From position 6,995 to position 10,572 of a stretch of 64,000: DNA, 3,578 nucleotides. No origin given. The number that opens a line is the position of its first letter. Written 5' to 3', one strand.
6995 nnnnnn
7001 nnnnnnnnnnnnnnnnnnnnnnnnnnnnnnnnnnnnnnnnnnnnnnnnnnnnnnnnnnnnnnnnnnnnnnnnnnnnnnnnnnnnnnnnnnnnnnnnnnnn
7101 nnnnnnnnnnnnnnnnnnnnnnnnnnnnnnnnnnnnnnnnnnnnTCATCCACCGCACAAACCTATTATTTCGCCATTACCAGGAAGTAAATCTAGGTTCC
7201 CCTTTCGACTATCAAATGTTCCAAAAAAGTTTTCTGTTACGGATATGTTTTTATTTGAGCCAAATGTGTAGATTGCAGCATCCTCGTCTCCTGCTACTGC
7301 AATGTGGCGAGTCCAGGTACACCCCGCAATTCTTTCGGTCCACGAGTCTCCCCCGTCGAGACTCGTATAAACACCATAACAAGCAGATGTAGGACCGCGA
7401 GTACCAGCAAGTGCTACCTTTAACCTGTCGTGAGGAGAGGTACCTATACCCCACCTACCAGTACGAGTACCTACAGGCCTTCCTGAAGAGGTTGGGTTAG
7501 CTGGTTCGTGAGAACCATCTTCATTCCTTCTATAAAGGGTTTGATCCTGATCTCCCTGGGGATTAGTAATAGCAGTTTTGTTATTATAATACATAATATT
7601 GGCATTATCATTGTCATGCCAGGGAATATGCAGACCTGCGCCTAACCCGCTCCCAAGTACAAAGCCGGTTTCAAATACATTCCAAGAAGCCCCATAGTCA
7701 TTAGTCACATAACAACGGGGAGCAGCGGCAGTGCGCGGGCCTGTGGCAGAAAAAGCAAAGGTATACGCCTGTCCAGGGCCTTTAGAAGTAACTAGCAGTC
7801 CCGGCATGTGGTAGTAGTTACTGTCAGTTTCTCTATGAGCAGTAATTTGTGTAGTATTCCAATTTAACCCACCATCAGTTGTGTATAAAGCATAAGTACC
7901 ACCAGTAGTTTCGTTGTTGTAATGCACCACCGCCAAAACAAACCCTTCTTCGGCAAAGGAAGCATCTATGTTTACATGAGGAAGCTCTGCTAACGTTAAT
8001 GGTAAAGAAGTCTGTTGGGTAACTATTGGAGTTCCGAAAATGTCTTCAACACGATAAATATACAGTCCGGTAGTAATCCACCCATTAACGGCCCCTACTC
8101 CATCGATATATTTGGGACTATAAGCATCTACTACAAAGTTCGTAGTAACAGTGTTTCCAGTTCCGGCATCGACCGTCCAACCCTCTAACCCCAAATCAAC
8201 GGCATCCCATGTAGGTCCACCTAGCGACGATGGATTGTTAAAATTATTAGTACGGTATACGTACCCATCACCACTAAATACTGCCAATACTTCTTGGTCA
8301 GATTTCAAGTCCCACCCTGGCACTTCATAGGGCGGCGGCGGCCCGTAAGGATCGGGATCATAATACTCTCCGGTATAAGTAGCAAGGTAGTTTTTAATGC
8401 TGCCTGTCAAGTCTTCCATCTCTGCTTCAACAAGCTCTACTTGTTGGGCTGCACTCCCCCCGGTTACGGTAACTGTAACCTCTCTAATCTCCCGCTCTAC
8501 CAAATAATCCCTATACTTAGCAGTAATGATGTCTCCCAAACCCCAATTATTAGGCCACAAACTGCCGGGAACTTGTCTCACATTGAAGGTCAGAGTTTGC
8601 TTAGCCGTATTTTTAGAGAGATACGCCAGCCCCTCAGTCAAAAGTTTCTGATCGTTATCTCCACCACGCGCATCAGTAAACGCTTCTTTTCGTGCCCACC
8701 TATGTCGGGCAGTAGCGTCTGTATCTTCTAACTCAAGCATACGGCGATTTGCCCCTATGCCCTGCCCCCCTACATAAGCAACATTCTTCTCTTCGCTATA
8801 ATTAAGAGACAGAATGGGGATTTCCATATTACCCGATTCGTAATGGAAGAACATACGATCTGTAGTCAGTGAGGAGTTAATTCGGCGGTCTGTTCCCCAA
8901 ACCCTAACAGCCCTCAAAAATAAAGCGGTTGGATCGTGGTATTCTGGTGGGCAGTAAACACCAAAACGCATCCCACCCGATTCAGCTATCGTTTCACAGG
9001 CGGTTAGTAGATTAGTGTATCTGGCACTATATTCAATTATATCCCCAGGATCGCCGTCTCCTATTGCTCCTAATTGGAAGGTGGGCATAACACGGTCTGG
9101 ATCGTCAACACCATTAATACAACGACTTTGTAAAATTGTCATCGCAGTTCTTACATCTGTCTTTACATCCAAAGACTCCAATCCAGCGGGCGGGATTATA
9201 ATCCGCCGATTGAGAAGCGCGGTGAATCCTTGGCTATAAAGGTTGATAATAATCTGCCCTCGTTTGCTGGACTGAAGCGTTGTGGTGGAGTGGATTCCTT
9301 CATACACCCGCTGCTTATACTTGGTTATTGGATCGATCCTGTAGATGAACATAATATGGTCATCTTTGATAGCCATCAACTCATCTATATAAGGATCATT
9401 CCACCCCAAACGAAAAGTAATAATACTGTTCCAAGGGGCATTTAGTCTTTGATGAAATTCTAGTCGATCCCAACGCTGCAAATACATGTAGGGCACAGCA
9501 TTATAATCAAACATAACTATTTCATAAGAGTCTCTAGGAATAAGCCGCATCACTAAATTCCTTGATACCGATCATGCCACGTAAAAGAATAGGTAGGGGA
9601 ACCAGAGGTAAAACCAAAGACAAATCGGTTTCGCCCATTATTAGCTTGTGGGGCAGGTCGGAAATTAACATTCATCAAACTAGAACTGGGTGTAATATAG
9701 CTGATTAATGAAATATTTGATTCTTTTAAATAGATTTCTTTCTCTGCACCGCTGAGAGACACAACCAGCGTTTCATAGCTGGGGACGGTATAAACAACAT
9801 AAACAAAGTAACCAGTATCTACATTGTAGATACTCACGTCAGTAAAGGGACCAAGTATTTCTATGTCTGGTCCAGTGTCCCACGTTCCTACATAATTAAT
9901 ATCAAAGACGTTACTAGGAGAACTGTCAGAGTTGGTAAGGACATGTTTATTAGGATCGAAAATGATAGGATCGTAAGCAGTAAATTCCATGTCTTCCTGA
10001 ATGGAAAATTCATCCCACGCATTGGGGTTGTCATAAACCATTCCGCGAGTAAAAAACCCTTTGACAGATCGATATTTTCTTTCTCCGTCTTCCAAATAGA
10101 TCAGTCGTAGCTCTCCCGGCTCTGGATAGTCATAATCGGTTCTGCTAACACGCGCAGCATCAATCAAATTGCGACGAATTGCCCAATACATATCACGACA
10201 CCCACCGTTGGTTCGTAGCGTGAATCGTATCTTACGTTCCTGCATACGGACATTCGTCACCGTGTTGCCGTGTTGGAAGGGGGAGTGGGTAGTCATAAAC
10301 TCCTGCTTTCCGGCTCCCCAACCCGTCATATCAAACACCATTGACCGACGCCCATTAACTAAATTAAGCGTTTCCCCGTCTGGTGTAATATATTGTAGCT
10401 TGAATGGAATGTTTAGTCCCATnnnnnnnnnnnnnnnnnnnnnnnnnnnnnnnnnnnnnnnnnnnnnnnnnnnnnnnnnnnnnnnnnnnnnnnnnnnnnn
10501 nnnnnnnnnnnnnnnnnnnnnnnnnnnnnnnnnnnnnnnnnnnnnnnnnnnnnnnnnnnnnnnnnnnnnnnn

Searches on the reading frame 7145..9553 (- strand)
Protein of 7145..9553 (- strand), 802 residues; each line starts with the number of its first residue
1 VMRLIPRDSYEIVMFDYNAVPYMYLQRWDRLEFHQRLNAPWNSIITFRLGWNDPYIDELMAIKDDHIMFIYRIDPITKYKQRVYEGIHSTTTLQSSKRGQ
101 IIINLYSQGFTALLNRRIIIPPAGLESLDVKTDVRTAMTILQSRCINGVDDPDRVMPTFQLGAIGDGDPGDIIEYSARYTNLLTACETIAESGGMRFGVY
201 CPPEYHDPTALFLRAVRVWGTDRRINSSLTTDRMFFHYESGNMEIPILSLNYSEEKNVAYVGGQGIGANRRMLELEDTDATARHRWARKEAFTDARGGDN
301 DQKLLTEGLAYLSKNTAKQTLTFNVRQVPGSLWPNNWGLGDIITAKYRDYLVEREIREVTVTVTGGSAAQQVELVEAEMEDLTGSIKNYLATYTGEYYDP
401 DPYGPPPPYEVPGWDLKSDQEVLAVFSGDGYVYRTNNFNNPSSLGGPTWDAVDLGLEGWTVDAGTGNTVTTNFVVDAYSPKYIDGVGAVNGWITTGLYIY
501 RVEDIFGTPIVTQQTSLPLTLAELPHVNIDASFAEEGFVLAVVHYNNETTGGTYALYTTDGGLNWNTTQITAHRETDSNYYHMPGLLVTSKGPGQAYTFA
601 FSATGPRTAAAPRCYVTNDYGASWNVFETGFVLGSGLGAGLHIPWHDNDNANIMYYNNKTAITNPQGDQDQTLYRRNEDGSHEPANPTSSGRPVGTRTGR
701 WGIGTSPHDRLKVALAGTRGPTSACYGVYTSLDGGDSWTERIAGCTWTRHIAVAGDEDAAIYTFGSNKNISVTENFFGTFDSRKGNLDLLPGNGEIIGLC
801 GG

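Call 7: search_protein_families(library=phrogs, proteins=[window:7145-9553:-], max_evalue=0.001)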
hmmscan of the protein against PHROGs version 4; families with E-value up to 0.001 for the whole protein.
window:7145-9553:- (802 aa): 1 family
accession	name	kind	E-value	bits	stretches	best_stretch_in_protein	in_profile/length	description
phrog_538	-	tail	7.5e-25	88.6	1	111-366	116-365/684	minor tail protein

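Call 21: search_protein_families(library=pfam, proteins=[window:7145-9553:-], max_evalue=0.01)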
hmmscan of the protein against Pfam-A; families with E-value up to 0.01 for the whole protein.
window:7145-9553:- (802 aa): 3 families
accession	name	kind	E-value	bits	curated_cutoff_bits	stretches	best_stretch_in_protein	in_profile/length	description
PF14594.13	Sipho_Gp37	-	1.6e-20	73.8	26.2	1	81-367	60-361/370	Siphovirus ReqiPepy6 Gp37-like protein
PF15902.12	Sortilin-Vps10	-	0.00011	21.6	33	0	613-674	46-100/446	Sortilin, neurotensin receptor 3,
PF02012.26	BNR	-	0.0012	18.9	27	0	557-566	2-11/12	BNR/Asp-box repeat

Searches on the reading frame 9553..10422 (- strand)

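Call 7: search_protein_families(library=phrogs, proteins=[window:9553-10422:-], max_evalue=0.001)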
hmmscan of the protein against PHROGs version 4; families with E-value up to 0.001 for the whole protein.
window:9553-10422:- (289 aa): 3 families
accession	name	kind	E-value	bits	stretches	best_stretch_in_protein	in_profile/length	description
phrog_106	-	tail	1.5e-09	38.5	1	8-225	40-255/329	minor tail protein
phrog_33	-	tail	5.2e-06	26.7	1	47-286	74-277/651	distal tail protein Dit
phrog_5577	-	tail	0.00016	22.2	0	31-222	38-242/295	minor tail protein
